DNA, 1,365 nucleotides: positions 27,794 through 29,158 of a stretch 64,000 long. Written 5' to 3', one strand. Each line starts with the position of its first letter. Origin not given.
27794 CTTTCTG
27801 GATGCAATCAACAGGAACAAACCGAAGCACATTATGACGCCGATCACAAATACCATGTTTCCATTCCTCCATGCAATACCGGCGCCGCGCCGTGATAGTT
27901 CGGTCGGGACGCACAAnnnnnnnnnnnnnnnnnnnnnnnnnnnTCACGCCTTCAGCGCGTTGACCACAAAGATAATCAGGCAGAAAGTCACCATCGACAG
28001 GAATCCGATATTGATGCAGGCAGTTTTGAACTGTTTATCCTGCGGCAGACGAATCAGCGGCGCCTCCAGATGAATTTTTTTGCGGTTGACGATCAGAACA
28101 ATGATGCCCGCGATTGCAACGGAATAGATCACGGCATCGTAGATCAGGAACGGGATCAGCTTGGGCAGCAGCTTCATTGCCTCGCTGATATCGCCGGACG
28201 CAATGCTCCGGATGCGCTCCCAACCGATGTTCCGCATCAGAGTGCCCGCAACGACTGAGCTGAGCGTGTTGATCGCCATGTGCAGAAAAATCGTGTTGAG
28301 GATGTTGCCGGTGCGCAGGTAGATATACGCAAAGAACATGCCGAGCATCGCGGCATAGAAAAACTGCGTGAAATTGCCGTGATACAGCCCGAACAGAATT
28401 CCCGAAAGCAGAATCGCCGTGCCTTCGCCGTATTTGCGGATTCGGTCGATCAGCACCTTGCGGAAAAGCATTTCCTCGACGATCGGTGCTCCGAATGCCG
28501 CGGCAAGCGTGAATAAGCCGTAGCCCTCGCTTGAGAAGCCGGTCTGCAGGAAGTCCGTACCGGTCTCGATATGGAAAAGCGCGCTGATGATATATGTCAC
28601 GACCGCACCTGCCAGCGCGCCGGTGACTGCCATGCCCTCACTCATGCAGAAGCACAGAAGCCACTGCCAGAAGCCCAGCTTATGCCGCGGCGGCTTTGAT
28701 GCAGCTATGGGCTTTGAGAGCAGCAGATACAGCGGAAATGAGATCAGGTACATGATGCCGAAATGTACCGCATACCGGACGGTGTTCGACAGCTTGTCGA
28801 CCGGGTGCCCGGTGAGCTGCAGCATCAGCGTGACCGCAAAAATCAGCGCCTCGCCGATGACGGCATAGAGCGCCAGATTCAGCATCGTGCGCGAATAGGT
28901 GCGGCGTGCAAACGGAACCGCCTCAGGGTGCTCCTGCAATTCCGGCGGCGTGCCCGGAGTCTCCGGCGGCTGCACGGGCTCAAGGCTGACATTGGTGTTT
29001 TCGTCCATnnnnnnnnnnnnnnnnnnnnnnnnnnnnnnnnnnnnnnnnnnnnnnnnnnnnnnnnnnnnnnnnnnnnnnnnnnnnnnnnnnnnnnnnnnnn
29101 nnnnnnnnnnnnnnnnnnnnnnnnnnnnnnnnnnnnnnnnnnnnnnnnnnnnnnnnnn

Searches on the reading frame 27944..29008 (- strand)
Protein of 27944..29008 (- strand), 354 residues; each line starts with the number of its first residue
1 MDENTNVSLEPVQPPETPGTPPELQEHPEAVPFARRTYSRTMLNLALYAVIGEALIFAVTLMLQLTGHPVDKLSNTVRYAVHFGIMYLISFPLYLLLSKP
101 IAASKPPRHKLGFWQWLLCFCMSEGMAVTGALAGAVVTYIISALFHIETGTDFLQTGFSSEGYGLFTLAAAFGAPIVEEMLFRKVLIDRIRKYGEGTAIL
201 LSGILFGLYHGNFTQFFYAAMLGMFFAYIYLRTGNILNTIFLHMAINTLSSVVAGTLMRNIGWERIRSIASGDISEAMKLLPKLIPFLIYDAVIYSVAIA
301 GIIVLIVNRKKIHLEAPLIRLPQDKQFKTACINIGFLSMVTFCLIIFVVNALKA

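Call 19: search_protein_families(library=pfam, proteins=[window:27944-29008:-])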
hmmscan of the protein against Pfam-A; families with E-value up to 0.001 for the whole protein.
window:27944-29008:- (354 aa): 1 family
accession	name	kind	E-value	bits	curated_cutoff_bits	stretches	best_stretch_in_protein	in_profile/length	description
PF02517.21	Rce1-like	-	2.3e-22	79.5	22.4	1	165-248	6-92/93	Type II CAAX prenyl endopeptidase Rce1-like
